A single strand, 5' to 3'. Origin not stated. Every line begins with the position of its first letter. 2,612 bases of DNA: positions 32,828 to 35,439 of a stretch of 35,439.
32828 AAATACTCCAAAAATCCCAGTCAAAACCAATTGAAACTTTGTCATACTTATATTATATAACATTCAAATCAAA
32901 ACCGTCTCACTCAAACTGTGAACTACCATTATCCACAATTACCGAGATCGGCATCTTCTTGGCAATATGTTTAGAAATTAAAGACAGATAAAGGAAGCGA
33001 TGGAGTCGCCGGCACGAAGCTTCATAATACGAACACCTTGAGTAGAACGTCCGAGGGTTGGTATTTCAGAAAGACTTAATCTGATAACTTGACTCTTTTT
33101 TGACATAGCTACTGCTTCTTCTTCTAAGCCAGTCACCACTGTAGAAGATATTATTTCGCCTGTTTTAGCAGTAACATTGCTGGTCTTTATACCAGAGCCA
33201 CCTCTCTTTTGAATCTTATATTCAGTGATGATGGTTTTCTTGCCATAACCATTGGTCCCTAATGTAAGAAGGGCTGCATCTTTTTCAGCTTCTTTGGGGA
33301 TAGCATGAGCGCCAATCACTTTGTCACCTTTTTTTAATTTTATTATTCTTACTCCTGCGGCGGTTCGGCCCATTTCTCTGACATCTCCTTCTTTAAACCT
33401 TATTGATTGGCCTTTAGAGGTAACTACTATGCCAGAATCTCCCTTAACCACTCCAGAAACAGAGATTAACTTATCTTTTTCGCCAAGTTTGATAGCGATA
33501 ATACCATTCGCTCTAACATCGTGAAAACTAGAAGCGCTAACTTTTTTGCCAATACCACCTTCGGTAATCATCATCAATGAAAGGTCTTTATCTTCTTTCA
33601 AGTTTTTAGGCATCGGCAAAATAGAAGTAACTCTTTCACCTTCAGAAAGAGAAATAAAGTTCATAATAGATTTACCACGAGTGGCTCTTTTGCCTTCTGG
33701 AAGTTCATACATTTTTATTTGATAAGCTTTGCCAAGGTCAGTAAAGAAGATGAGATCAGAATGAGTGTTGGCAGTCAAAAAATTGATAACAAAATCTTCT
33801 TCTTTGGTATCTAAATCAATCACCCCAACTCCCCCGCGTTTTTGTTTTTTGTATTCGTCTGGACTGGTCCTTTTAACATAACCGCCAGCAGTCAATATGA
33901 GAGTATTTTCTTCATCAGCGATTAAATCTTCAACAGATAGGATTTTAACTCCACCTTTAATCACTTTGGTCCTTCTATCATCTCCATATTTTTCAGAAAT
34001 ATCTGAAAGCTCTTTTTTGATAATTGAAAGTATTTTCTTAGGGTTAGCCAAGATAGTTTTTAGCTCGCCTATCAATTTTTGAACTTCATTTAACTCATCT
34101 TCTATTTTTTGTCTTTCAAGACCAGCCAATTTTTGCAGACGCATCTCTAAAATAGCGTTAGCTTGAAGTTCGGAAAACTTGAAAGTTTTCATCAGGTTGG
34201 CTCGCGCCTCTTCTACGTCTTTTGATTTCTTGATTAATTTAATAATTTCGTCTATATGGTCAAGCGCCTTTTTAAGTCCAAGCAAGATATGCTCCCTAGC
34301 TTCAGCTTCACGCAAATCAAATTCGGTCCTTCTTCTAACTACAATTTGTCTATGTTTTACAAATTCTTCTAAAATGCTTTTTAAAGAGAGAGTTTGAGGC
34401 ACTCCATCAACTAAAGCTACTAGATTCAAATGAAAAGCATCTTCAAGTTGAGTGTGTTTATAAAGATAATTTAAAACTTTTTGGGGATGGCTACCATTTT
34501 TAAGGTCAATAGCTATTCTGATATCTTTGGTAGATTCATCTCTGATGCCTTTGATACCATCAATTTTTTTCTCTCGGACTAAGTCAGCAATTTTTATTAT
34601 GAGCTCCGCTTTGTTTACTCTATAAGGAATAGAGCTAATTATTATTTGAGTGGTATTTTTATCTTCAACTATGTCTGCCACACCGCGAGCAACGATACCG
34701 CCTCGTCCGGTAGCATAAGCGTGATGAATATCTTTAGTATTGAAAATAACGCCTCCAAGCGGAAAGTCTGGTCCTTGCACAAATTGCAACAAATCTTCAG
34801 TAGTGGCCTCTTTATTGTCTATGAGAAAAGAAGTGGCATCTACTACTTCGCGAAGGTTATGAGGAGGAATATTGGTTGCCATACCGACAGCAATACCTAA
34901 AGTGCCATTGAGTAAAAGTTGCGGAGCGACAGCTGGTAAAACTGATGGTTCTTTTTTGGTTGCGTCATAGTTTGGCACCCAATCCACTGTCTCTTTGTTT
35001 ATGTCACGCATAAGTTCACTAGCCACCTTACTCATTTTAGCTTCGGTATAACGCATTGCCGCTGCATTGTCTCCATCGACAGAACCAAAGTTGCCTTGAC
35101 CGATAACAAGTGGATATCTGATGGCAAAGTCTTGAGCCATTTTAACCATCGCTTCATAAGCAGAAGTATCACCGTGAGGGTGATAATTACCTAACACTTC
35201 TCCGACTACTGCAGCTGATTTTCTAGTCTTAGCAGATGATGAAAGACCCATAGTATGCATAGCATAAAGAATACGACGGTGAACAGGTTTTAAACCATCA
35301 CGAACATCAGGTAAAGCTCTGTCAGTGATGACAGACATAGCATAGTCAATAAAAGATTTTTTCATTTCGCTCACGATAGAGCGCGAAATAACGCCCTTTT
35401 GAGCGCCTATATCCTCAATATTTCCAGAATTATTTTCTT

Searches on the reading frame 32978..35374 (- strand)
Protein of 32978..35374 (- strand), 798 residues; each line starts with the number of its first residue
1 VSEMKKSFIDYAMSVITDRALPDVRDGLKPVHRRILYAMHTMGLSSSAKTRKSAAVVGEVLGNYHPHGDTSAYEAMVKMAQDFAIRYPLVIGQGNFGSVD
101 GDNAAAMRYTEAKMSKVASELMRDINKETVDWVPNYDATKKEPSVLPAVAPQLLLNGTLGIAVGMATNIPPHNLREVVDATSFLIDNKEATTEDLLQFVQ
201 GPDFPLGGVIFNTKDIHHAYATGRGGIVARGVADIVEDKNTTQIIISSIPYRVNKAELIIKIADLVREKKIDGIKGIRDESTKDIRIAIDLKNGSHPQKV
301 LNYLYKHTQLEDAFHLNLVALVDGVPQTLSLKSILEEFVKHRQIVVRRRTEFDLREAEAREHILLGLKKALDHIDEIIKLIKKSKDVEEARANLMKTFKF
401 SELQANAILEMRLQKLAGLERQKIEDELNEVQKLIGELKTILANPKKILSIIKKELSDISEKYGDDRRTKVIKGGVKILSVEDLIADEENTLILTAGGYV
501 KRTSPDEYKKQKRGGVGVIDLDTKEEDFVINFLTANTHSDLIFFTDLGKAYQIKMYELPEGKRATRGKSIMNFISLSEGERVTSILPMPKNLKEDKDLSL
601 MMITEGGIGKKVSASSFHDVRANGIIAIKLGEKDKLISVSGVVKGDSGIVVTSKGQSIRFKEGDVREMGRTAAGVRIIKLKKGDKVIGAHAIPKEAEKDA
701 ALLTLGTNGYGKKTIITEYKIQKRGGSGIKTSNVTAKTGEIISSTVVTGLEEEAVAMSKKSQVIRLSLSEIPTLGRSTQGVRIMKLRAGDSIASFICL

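Call 21: search_protein_families(library=pfam, proteins=[window:32978-35374:-], max_evalue=0.01)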
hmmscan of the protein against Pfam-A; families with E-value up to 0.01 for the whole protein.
window:32978-35374:- (798 aa): 4 families
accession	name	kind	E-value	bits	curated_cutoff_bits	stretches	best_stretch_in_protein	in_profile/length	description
PF00521.26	DNA_topoisoIV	-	2.6e-158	527.8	31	1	19-456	1-431/432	DNA gyrase/topoisomerase IV, subunit A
PF03989.18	DNA_gyraseA_C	-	1.3e-64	213.8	27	6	649-692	4-47/48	DNA gyrase C-terminal domain, beta-propeller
PF14223.13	Retrotran_gag_2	-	0.00097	19.1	27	1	347-445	28-120/172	gag-polypeptide of LTR copia-type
PF07497.18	Rho_RNA_bind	-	0.0012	19.1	27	0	675-705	34-64/73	Rho termination factor, RNA-binding domain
